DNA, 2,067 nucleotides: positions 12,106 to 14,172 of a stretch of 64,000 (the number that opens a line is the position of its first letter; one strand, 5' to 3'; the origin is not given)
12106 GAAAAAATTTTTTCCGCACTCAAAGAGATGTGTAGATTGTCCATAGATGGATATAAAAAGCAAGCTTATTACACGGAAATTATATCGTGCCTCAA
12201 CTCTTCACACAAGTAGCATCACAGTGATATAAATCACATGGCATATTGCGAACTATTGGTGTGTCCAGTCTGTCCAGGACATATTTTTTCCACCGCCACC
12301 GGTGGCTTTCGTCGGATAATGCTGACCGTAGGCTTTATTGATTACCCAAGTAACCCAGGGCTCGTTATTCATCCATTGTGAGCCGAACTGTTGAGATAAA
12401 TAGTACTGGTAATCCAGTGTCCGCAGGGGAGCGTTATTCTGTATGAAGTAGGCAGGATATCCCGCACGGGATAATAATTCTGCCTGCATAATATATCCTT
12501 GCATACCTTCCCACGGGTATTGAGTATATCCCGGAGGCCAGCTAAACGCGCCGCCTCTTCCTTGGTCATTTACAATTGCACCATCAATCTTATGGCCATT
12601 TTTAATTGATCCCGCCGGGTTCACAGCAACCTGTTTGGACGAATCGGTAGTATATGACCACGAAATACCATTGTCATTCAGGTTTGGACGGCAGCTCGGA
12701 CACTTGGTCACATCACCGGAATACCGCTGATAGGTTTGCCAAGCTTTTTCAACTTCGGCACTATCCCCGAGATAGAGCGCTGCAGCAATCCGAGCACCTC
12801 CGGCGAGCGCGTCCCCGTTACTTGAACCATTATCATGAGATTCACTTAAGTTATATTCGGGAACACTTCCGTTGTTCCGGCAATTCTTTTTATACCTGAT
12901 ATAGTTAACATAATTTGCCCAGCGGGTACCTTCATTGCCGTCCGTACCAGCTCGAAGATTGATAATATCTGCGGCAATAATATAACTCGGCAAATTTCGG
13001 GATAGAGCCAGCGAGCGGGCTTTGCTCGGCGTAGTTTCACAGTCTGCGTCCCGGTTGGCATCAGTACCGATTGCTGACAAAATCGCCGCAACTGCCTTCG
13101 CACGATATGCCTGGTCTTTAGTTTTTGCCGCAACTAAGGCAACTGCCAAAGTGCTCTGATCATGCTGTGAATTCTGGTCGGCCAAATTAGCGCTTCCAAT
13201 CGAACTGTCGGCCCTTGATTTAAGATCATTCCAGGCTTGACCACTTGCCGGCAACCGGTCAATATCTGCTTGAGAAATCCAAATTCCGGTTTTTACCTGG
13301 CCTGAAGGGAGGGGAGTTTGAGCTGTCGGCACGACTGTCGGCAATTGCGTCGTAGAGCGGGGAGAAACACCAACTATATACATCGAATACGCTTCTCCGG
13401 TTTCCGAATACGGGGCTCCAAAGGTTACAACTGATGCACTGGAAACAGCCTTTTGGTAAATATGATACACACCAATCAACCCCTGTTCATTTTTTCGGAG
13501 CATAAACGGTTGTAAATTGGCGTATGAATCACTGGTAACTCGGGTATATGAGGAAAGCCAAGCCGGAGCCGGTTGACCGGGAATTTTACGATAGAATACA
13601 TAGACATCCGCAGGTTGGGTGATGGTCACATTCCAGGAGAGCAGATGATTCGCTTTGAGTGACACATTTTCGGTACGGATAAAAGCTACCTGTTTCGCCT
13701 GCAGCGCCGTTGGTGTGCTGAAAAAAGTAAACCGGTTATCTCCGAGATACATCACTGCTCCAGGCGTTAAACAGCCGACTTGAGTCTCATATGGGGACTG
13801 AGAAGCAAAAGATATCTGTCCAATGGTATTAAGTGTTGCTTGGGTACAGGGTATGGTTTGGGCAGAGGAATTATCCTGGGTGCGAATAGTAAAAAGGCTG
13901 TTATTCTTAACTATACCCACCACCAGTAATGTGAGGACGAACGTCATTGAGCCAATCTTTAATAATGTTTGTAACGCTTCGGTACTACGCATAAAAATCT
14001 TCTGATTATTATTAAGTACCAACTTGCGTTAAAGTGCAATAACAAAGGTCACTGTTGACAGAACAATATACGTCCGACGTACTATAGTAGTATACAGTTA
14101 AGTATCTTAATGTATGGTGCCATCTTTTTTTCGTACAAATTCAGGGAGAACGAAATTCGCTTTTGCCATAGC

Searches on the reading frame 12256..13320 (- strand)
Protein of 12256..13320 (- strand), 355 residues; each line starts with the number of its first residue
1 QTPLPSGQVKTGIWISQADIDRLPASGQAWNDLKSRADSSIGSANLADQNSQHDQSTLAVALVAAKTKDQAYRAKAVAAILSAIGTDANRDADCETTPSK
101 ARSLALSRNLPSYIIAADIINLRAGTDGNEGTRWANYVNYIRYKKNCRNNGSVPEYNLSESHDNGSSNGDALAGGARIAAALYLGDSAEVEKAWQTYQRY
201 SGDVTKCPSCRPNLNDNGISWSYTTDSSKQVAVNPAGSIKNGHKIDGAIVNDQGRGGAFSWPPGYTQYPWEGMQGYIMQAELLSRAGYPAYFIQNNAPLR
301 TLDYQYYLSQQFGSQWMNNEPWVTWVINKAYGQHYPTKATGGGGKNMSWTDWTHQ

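Call 30: search_solved_structures(query=window:12256-13320:-, max_evalue=1, show_alignments=1)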
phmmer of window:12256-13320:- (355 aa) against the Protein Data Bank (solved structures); distinct sequences matched with E-value up to 1: 1.
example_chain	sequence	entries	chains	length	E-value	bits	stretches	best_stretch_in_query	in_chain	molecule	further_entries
3oa8_B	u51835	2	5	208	0.32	13.3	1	225-265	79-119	SoxX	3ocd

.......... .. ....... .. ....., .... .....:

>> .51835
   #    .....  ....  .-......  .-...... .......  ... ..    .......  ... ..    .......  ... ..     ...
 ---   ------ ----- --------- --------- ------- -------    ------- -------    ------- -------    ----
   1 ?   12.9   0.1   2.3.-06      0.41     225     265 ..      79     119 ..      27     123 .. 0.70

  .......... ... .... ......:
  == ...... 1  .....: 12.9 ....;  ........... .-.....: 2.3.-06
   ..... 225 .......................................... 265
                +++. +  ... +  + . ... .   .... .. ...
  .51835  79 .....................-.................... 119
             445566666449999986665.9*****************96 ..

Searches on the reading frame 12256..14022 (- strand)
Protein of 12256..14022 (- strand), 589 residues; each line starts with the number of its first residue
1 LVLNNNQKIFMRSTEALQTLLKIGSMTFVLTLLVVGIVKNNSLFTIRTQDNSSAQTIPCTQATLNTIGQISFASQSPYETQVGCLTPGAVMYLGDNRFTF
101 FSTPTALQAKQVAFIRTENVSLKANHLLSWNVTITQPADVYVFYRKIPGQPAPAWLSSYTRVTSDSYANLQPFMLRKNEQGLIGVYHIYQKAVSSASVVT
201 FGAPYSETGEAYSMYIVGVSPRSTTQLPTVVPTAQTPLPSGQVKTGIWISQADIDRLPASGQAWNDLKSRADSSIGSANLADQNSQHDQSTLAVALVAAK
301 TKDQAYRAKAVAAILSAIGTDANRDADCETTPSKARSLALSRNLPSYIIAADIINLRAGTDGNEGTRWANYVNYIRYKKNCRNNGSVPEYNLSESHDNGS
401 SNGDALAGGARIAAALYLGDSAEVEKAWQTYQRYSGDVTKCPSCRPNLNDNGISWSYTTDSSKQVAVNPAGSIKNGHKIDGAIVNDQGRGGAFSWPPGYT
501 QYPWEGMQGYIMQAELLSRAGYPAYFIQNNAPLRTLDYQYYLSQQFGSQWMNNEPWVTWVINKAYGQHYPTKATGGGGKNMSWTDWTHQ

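Call 6: search_protein_families(library=pfam, proteins=[window:12256-14022:-], max_evalue=0.1)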
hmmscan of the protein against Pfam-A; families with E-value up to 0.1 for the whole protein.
window:12256-14022:- (589 aa): 0 families

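Call 24: list_cluster_members(proteins=[P0001, P0002, P0003, window:12256-14022:-, window:42124-43569:-, window:6469-7863:-, window:3698-5938:+])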
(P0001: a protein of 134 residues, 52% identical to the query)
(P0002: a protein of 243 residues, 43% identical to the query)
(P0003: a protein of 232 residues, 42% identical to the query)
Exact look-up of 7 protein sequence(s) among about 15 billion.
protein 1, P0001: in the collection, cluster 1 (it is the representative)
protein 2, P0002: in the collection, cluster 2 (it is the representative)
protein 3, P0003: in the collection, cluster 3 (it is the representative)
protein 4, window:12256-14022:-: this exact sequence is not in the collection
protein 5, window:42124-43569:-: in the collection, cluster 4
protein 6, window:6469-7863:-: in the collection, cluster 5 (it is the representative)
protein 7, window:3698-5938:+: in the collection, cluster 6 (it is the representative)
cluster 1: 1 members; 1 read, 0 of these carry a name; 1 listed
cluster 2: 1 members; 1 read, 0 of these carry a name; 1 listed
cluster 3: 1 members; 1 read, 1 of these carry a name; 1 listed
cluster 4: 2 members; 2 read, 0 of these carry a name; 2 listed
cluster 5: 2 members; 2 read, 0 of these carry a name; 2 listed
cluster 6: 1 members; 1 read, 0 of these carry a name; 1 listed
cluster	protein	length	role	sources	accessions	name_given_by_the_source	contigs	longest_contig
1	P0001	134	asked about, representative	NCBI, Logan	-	-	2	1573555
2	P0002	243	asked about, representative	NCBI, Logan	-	-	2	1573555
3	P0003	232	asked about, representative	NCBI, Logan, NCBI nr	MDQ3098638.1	MAG: hypothetical protein M3Q44_02735 [bacterium] | hypothetical protein [bacterium]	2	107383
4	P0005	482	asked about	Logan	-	-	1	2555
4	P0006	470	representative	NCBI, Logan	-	-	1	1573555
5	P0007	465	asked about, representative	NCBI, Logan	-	-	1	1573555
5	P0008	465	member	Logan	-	-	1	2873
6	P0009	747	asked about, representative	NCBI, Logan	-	-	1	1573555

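Call 31: search_protein_families(library=ncbifam, proteins=[window:12256-14022:-], max_evalue=0.1)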
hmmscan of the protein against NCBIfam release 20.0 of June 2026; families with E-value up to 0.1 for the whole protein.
window:12256-14022:- (589 aa): 0 families

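Call 48: find_homologous_proteins(query=window:12256-14022:-, max_evalue=0.001)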
Query window:12256-14022:- (589 aa): 150 proteins with E <= 0.001 among 8000 candidates; the best 120 are listed.
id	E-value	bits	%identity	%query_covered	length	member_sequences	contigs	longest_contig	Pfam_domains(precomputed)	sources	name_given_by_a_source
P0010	0.0e+0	1323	100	98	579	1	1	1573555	-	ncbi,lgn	-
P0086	8.6e-289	977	74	98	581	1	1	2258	-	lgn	-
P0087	1.1e-270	917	70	96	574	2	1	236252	-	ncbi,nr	ncbi:MAG: hypothetical protein M3Q44_06430 [bacterium]|nr:hypothetical protein [bacterium]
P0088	8.5e-192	657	78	62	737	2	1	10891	PF00754.32,PF07691.18,PF22633.4,PF10528.15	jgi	jgi:hypothetical protein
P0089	4.9e-169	582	69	63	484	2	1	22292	-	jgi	jgi:hypothetical protein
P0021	1.3e-147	511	44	96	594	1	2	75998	-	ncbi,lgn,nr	ncbi:MAG: hypothetical protein M3Q44_08065 [bacterium]|nr:hypothetical protein [bacterium]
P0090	2.3e-116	408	55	58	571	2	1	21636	PF22352.3,PF05345.19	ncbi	-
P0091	8.9e-105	370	50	58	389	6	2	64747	-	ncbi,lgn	ncbi:MAG: hypothetical protein ACM3ZC_08045 [Bacteroidota bacterium]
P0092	3.3e-103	364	50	60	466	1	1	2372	-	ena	-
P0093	1.1e-101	359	48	63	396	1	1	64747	-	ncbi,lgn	ncbi:MAG: hypothetical protein ACM3ZC_08000 [Bacteroidota bacterium]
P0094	9.1e-99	350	48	58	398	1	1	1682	-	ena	-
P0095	1.3e-96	343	43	69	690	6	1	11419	-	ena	-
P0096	3.9e-87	311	42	70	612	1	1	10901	PF24517.3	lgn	-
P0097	6.7e-85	304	45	58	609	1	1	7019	PF24517.3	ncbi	-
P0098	6.6e-83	297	44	59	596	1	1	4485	-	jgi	jgi:hypothetical protein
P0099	1.3e-76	277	45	61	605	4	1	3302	PF24517.3,PF05426.19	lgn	-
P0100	3.9e-76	275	43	58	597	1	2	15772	PF24517.3,PF05426.19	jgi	jgi:Alginate lyase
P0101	2.7e-75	272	45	58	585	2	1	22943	PF24517.3,PF05426.19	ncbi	ncbi:MAG: DNRLRE domain-containing protein [Roseiflexaceae bacterium]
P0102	3.6e-74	269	43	58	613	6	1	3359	PF24517.3,PF05426.19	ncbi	-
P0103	7.2e-74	268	44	58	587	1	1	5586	PF24517.3,PF05426.19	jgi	jgi:Alginate lyase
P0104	1.0e-73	267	41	64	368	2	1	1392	PF05426.19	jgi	jgi:hypothetical protein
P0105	2.6e-73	266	40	63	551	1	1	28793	PF05426.19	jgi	jgi:hypothetical protein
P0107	3.8e-72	262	43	58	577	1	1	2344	PF24517.3,PF05426.19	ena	-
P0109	7.4e-72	261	40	65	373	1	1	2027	PF05426.19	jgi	jgi:hypothetical protein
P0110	2.8e-71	259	42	61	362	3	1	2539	PF05426.19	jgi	jgi:hypothetical protein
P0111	3.0e-71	259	43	58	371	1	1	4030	PF05426.19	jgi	jgi:hypothetical protein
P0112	1.3e-70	257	40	63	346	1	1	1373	PF05426.19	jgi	jgi:hypothetical protein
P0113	2.0e-70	256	38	73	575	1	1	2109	PF24517.3,PF05426.19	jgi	jgi:Alginate lyase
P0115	5.5e-70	255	41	63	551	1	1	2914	PF05426.19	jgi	jgi:hypothetical protein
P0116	8.1e-70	254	41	58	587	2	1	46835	PF24517.3,PF05426.19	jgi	jgi:hypothetical protein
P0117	9.1e-70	254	42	59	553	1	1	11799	PF05426.19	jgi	jgi:hypothetical protein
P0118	2.0e-69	253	40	63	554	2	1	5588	PF05426.19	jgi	-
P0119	1.8e-68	250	39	63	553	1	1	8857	PF05426.19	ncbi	-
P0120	4.1e-68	249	40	60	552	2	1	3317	PF05426.19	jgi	jgi:hypothetical protein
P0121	4.5e-68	249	38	67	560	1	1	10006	PF05426.19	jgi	jgi:hypothetical protein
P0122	7.8e-68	248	40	63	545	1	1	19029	PF05426.19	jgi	jgi:Alginate lyase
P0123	8.1e-68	248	40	58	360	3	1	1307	PF05426.19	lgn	-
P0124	2.1e-67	246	40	59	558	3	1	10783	PF24517.3,PF05426.19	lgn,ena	-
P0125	3.0e-67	246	42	61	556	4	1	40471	PF05426.19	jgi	jgi:hypothetical protein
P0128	1.0e-66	244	40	63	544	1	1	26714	PF05426.19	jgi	jgi:hypothetical protein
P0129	1.1e-66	244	40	60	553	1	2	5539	PF05426.19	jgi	jgi:hypothetical protein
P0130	1.6e-66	243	41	60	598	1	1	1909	PF24517.3,PF05426.19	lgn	-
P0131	3.3e-66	242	42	60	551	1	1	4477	PF05426.19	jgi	jgi:hypothetical protein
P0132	3.3e-66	242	41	58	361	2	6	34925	PF05426.19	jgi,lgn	jgi:hypothetical protein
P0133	3.8e-66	242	42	59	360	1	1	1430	PF05426.19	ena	-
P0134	4.1e-66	242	38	63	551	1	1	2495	PF05426.19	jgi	jgi:hypothetical protein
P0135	5.2e-66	242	42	58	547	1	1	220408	PF24517.3,PF05426.19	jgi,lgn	jgi:hypothetical protein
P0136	6.8e-66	241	40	59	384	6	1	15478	PF05426.19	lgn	-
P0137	1.0e-65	241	40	61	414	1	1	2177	PF05426.19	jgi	jgi:hypothetical protein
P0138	1.4e-65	240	41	61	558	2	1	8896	PF05426.19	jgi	jgi:Alginate lyase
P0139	1.6e-65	240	41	59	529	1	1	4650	PF05426.19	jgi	jgi:hypothetical protein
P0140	2.0e-65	240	39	60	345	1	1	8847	PF05426.19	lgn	-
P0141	3.8e-65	239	42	58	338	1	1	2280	PF05426.19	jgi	jgi:hypothetical protein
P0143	8.7e-65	238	41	58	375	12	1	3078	PF05426.19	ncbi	-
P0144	9.0e-65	238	39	61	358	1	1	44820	PF05426.19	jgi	jgi:hypothetical protein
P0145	1.0e-64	237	41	58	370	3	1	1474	PF05426.19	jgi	jgi:hypothetical protein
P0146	1.3e-64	237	43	61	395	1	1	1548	PF05426.19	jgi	jgi:hypothetical protein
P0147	1.9e-64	237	38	63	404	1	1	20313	PF05426.19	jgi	jgi:hypothetical protein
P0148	2.1e-64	236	41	61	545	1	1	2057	PF05426.19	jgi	jgi:hypothetical protein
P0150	2.7e-64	236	39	58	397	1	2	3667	PF05426.19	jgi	jgi:hypothetical protein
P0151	2.8e-64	236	40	60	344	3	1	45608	PF05426.19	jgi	-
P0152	4.1e-64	235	42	63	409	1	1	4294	PF05426.19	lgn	-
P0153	6.6e-64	235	39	58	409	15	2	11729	PF05426.19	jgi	jgi:hypothetical protein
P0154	6.7e-64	235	42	62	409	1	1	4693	PF05426.19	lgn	-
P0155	3.6e-63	232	39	62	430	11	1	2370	PF05426.19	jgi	jgi:hypothetical protein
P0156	9.0e-63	231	39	59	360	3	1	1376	PF05426.19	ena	-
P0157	1.4e-62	230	39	59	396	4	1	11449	PF05426.19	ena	-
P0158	2.0e-62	230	38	63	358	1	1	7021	PF05426.19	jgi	jgi:hypothetical protein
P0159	3.3e-62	229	40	59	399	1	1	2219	PF05426.19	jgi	jgi:hypothetical protein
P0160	3.4e-62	229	41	58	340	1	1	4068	PF05426.19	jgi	jgi:hypothetical protein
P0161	3.6e-62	229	42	58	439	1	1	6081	PF05426.19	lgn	-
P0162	3.8e-62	229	38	67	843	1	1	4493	PF00413.31,PF22352.3,PF24517.3,PF05426.19,PF06848.18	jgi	jgi:hypothetical protein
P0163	6.5e-62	228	40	55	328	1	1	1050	PF05426.19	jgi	jgi:hypothetical protein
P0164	7.1e-62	228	40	58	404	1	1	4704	PF05426.19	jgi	jgi:hypothetical protein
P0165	7.8e-62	228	39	59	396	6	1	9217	PF05426.19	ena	-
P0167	3.2e-61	226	39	59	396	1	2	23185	PF05426.19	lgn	-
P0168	3.3e-61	226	41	60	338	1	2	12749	PF05426.19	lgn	-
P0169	4.0e-61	226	38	64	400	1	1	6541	PF05426.19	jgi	jgi:hypothetical protein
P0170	4.7e-61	225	40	58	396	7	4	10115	PF05426.19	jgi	jgi:hypothetical protein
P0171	4.9e-61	225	40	59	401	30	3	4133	PF05426.19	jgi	jgi:hypothetical protein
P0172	5.4e-61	225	39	58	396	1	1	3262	PF05426.19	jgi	jgi:Alginate lyase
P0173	5.6e-61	225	40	58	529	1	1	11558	PF00754.32,PF22633.4,PF05426.19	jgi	jgi:hypothetical protein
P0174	5.9e-61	225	40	59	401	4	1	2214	PF05426.19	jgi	jgi:hypothetical protein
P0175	3.7e-60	222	36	61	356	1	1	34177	PF05426.19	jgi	jgi:hypothetical protein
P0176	6.2e-60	222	37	64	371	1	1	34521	PF05426.19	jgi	jgi:hypothetical protein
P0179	2.5e-59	220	39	59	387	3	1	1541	PF05426.19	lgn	-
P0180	3.8e-59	219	38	58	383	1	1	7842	PF05426.19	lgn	-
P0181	7.6e-59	218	39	62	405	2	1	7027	PF05426.19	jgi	jgi:hypothetical protein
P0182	3.2e-58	216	39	62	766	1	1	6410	PF00149.34,PF05426.19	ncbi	-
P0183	4.0e-58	216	38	62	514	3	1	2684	PF05426.19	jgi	jgi:hypothetical protein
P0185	1.2e-57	214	38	57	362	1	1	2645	PF05426.19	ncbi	-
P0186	2.0e-57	213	38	58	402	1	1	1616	PF05426.19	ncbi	-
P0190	6.0e-57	212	39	61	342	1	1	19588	PF05426.19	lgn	-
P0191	1.3e-56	211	38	58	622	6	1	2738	PF00801.27,PF24517.3,PF05426.19,PF18911.7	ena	-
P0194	7.6e-55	205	38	58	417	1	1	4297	PF05426.19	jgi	jgi:hypothetical protein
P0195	1.0e-54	204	35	66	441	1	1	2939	PF05426.19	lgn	-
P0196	7.0e-54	202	35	61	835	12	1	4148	PF00801.27,PF24517.3,PF05426.19,PF18911.7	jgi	jgi:PKD repeat protein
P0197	7.9e-54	201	36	59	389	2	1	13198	PF05426.19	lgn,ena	-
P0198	2.7e-53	200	36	58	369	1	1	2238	PF05426.19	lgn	-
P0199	4.6e-53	199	35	59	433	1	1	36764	PF05426.19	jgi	jgi:hypothetical protein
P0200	1.3e-52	197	38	58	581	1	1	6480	PF00801.27,PF24517.3,PF05426.19,PF18911.7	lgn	-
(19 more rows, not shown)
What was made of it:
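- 13858..13992 (-): N-terminal hydrophobic signal/anchor of B (start as in the NCBI-called 579-aa product). The 579-aa product is P0010 (call 48).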

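Call 49: search_protein_families(library=pfam, proteins=[P0100, P0088, P0090, P0101, P0173, P0182, P0162], max_evalue=0.0001)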
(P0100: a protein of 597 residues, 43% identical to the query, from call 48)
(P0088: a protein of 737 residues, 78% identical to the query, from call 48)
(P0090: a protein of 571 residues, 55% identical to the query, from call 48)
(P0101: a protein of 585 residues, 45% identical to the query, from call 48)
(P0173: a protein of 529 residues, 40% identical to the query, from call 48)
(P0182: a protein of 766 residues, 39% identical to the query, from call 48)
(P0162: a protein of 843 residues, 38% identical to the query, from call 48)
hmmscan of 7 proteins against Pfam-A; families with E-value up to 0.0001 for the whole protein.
P0100 (597 aa): 2 families
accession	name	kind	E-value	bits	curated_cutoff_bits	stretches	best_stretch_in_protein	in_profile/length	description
PF24517.2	CBM96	-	1.1e-38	133.1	26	1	48-207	3-163/164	Carbohydrate-binding module family 96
PF05426.18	Alginate_lyase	-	2.1e-09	37.7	22.2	1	332-445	72-201/275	Alginate lyase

P0088 (737 aa): 4 families
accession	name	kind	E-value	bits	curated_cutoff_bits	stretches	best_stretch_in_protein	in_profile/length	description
PF07691.17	PA14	-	1.7e-29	102.9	24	1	196-323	3-140/147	PA14 domain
PF00754.31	F5_F8_type_C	-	1.3e-18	67.7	28.2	1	62-165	2-114/127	F5/8 type C domain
PF22633.2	F5_F8_type_C_2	-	1.3e-15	58.2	27.8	1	74-161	1-91/91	NedA-like, galactose-binding domain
PF10528.15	GLEYA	-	4e-07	30.7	26.2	1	238-314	1-87/91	GLEYA domain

P0090 (571 aa): 2 families
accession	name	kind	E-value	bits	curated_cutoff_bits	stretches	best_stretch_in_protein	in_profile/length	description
PF05345.18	He_PIG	-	3.3e-24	85.6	24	2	129-212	3-96/96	Putative Ig domain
PF22352.2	K319L-like_PKD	-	1.4e-07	31.8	27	0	56-115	24-83/84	K319L-like, PKD domain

P0101 (585 aa): 2 families
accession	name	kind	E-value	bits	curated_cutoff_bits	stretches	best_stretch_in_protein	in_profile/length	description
PF24517.2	CBM96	-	1e-38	133.2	26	1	47-206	3-163/164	Carbohydrate-binding module family 96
PF05426.18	Alginate_lyase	-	5.3e-08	33.1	22.2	0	314-432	66-200/275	Alginate lyase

P0173 (529 aa): 3 families
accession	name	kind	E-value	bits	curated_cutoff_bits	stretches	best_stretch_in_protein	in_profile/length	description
PF00754.31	F5_F8_type_C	-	9.4e-20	71.5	28.2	1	53-161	10-127/127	F5/8 type C domain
PF22633.2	F5_F8_type_C_2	-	6.6e-13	49.5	27.8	1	59-145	1-91/91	NedA-like, galactose-binding domain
PF05426.18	Alginate_lyase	-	3.1e-09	37.1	22.2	1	262-398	65-217/275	Alginate lyase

P0182 (766 aa): 2 families
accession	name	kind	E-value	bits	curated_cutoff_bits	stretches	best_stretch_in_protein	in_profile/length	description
PF00149.33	Metallophos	-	1.5e-08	35.7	21.5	1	44-214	1-191/191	Calcineurin-like phosphoesterase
PF05426.18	Alginate_lyase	-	7.6e-08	32.6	22.2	0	558-618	134-199/275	Alginate lyase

P0162 (843 aa): 5 families
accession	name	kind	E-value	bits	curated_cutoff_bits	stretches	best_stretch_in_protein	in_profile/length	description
PF05426.18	Alginate_lyase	-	1.4e-13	51.4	22.2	1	402-500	103-200/275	Alginate lyase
PF24517.2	CBM96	-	1.3e-10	41.8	26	1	56-134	9-93/164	Carbohydrate-binding module family 96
PF22352.2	K319L-like_PKD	-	1.3e-09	38.3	27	1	242-325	1-84/84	K319L-like, PKD domain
PF06848.17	Disaggr_repeat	-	2.7e-06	27.6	33.9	1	59-223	3-178/179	Disaggregatase related repeat domain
PF00413.30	Peptidase_M10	-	4.1e-06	27.2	24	1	751-795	102-137/159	Matrixin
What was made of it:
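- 12256..13293 (-): Catalytic-type partner of B: alginate-lyase-like domain of the PF05426 type. Dozens of homologues at 38-50% identity (E 1e-52 to 1e-105) carry PF05426, many behind CBM96 (calls 48, 49).
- On PF05426 alginate-lyase family (partner of copy B): However, homologues at 38-50% identity (E down to 1e-105) carry PF05426 (calls 48, 49).
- Closest known: CBM96. Same: It occupies the same N-terminal slot in front of the PF05426-type lyase domain in homologues of gene 12253-14022 (calls 48, 49).
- Closest known: CBM32 / F5_F8_type_C modules on alginate lyases. Same: Same architectural role in homologous lyases (P0088 and P0173, call 49).
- Checked: The 'large unknown domain' of B is recognisably alginate-lyase-like of the PF05426 type (calls 48, 49).
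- Homologues of B's lyase-like domain carry CBM96, or F5/8-type-C plus PA14, N-terminally where B carries this module (calls 48, 49). The slot is held by substrate-binding CBMs in homologous lyases (call 49).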
